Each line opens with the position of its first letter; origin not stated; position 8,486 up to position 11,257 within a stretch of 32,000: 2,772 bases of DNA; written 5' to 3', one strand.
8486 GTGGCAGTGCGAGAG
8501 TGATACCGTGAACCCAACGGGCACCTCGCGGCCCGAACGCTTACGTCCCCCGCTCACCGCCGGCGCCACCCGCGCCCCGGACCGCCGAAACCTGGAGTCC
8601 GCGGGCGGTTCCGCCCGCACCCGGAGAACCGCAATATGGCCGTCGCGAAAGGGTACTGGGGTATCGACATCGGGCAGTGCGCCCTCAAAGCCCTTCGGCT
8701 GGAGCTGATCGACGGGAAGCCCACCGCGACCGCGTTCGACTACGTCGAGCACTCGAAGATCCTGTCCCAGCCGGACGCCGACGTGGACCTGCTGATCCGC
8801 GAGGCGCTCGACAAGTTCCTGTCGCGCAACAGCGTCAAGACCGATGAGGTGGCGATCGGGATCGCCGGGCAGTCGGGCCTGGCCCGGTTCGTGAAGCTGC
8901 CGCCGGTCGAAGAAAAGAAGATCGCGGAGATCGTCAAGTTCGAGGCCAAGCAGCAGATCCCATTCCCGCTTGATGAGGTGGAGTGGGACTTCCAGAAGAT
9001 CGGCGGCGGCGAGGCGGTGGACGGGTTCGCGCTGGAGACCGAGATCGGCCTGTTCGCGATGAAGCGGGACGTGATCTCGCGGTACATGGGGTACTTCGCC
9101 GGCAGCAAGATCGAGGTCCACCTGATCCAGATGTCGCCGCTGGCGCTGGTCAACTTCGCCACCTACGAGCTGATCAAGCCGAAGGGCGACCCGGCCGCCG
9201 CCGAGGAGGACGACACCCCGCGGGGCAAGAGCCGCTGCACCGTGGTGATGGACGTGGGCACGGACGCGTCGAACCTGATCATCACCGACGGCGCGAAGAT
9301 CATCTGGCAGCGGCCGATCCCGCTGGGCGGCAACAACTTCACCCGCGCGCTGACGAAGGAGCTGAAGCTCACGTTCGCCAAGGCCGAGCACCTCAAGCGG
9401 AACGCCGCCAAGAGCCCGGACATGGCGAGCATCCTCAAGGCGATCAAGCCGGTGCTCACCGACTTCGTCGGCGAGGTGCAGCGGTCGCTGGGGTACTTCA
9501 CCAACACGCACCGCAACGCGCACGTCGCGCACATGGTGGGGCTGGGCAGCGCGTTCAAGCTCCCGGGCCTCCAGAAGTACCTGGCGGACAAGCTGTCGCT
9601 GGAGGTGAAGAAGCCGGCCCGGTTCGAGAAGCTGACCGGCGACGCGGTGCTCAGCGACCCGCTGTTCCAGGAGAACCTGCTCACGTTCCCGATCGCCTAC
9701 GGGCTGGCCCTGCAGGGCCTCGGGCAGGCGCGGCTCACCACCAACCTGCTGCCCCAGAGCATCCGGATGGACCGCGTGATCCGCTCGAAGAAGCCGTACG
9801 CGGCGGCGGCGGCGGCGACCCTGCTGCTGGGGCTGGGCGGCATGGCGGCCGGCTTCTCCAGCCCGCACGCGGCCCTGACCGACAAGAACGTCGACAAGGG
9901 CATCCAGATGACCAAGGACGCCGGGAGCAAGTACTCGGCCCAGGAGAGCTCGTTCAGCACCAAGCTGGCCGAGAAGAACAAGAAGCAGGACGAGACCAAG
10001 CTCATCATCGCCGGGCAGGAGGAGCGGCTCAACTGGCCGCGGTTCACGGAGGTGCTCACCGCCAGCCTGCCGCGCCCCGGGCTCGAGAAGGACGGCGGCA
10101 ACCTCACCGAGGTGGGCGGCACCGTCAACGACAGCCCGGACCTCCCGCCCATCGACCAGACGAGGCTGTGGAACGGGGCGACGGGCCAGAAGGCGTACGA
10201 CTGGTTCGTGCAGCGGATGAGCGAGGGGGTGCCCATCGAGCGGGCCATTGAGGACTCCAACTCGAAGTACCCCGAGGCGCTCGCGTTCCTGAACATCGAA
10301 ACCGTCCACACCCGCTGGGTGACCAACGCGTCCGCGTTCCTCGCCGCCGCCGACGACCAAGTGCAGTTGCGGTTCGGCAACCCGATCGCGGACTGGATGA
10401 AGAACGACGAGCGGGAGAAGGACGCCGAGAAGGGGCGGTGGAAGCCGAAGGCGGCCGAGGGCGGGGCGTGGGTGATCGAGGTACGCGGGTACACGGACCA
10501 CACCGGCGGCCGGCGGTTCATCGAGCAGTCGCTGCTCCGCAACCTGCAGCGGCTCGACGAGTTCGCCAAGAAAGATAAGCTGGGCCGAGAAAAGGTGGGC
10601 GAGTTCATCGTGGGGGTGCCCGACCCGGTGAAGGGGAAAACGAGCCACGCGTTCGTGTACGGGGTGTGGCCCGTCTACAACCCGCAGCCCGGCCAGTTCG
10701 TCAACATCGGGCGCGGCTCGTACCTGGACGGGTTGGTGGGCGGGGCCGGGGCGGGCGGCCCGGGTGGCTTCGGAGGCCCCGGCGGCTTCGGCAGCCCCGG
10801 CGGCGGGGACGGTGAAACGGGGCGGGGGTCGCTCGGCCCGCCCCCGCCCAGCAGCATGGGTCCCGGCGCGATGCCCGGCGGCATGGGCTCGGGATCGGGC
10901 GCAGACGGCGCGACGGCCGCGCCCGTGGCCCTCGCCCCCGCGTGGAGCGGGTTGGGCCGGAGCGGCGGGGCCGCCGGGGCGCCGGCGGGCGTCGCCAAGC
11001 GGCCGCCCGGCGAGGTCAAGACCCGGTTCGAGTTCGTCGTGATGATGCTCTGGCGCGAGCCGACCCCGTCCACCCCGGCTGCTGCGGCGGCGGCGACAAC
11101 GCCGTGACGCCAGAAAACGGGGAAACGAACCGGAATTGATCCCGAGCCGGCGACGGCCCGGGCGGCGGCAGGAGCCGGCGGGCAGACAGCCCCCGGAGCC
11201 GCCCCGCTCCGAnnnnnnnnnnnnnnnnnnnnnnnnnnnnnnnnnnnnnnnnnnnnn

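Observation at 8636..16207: Orphan PilM-PilN fusion operon with two giant PilO-like partners: candidate undescribed envelope platform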

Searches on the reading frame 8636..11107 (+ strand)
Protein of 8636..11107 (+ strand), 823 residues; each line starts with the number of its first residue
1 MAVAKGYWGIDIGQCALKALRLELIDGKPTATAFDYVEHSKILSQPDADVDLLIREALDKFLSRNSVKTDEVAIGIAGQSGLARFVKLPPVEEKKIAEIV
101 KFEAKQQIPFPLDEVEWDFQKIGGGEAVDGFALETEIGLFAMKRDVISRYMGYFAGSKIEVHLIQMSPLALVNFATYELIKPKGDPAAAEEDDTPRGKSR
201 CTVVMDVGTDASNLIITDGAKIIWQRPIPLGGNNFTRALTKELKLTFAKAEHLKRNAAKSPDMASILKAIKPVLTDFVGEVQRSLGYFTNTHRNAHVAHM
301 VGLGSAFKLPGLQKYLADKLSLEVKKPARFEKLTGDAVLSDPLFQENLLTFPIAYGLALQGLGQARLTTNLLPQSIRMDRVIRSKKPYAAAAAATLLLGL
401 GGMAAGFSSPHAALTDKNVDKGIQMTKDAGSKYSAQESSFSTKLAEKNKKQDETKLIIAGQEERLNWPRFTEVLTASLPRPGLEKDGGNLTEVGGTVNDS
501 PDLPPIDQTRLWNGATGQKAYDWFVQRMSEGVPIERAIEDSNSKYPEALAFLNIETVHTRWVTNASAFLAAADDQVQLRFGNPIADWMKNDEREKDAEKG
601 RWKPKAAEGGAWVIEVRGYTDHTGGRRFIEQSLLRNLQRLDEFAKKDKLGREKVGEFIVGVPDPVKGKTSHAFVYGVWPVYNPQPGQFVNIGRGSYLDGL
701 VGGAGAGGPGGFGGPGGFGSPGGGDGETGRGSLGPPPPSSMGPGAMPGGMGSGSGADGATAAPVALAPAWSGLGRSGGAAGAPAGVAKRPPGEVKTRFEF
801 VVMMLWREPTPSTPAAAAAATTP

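Call 6: search_protein_families(library=pfam, proteins=[window:8636-11107:+], max_evalue=1)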
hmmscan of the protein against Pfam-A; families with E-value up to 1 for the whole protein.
window:8636-11107:+ (823 aa): 3 families
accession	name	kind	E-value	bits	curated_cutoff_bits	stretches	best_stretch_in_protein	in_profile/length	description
PF11104.14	PilM_2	-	3.7e-29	102.2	27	1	9-360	1-338/340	Type IV pilus assembly protein PilM;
PF14450.12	FtsA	-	8.3e-07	29.8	31.8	1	203-321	1-104/127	Cell division protein FtsA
PF13786.12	DUF4179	-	0.2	12.5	30.1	1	384-452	3-71/94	Domain of unknown function (DUF4179)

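Call 7: search_protein_families(library=ncbifam, proteins=[window:8636-11107:+], max_evalue=1)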
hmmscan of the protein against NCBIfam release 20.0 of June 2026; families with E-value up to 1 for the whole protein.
window:8636-11107:+ (823 aa): 5 families
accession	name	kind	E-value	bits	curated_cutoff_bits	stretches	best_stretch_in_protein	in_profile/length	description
NF045709.1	Amuc_1101_fam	equivalog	3.1e-54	184.8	650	1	38-477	36-460/608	Amuc_1101 family PilM-like pilus complex protein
TIGR01175.1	pilM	subfamily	5.4e-45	153.9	133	1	9-361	7-347/348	type IV pilus assembly protein PilM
NF011660.0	PRK15080.1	equivalog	2e-06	27.2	182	1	203-329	144-260/277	ethanolamine utilization protein EutJ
TIGR02529.1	EutJ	subfamily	2.4e-05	23.9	152.1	1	202-329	110-227/239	ethanolamine utilization protein EutJ family protein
TIGR01174.1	ftsA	equivalog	3.2e-05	23.2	175.85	1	202-259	198-255/371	cell division protein FtsA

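Call 12: search_solved_structures(query=window:8636-11107:+, max_evalue=1)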
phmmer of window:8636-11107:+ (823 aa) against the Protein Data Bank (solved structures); distinct sequences matched with E-value up to 1: 6.
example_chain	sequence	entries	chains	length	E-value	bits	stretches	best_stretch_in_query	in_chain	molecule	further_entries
3jc8_Ma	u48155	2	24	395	8.8e-25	90.4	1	6-363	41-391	Type IV pilus biogenesis protein PilM | PilM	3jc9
2ych_A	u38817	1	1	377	2.1e-17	66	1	9-362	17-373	COMPETENCE PROTEIN PILM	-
5eou_A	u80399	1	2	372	1e-10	44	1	7-373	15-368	Type 4 fimbrial biogenesis protein PilM,Type 4 fimbrial biogenesis protein PilN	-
5eox_A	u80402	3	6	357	1e-09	40.6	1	7-359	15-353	Type 4 fimbrial biogenesis protein PilM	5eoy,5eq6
3h1q_A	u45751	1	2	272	0.092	14.3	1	202-285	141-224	Ethanolamine utilization protein EutJ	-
4k1o_A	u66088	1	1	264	0.26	12.8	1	62-118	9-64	Catenin alpha-2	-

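Call 41: find_related_loci(query=A3, collection=genome_contigs, flank=10000)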
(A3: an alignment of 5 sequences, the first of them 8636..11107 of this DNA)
Query A3 (823 aa) in genome_contigs; peptide patterns used: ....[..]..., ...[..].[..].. (x = any residue, [..] = any of these).
600 stretches matched a pattern (row limit reached: there are more); 560 encode a relative of the query (tblastn E <= 1e-3); the best 80 are kept; 80 distinct loci.
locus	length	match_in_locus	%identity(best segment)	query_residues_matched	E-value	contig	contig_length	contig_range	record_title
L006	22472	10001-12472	96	1-823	0e+0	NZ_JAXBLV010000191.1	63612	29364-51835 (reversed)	Gemmata algarum strain JC673 JC673_contig_191, whole genome shotgun sequence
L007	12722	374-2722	75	1-808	0e+0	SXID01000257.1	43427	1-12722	MAG: Planctomycetia bacterium isolate F1-120-MAGs040 F1-120__c874121, whole genome shotgun sequence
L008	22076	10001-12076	81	1-697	0e+0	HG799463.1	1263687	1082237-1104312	Gemmata sp. IIL30 genomic scaffold, scaffold00002, whole genome shotgun sequence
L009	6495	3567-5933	73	1-808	0e+0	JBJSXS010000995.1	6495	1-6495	MAG: Gemmata sp. isolate samp_4435_metabat2_32 samp_4435_2664747, whole genome shotgun sequence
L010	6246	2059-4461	68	1-808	0e+0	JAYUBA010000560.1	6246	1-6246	MAG: Frigoriglobus sp. isolate GFS_6685 GFS_6685_559, whole genome shotgun sequence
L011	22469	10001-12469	69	1-812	0e+0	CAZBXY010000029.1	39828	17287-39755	MAG TPA_asm: uncultured Frigoriglobus sp. isolate SRP287051_co2_76 genome assembly, contig: NODE_2186_length_39828_cov_1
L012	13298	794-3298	65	1-822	0e+0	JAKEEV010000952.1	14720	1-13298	MAG: Planctomycetia bacterium isolate PMV_1_maxbin.004 PMV_1_maxbin.004.k101_938426, whole genome shotgun sequence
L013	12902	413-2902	65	1-812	0e+0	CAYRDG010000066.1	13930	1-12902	MAG TPA_asm: uncultured Frigoriglobus sp. isolate SRP263991_co5_149 genome assembly, contig: NODE_8563_length_13930_cov_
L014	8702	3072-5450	64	1-818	0e+0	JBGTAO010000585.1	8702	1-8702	MAG: Gemmata sp. isolate JTS-AC75 k141_965243, whole genome shotgun sequence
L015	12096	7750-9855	73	1-691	0e+0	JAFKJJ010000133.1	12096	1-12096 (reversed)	MAG: Planctomycetota bacterium isolate SCN18_26_2_15_R2_P_68_10 SCN18_26_2_15_R2_P_scaffold_1959, whole genome shotgun s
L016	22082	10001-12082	69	1-701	0e+0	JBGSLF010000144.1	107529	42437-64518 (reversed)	MAG: Gemmata sp. isolate JTS-AC2 k141_3359929, whole genome shotgun sequence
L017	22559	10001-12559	62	1-818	0e+0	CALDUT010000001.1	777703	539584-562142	MAG: uncultured Gemmata sp. isolate N1_Bin_METABAT__218_1 genome assembly, contig: c_000003015174, whole genome shotgun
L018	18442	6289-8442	68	1-703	0e+0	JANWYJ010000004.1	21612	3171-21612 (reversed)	MAG: Gemmata sp. isolate SKYG68 k141_86348, whole genome shotgun sequence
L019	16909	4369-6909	56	1-823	0e+0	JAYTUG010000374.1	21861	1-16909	MAG: Gemmataceae bacterium isolate GFS_5508 GFS_5508_373, whole genome shotgun sequence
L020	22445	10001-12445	60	1-812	0e+0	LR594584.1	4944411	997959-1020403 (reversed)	Gemmataceae bacterium isolate CJuql4 genome assembly, scaffold: Scf2, whole genome shotgun sequence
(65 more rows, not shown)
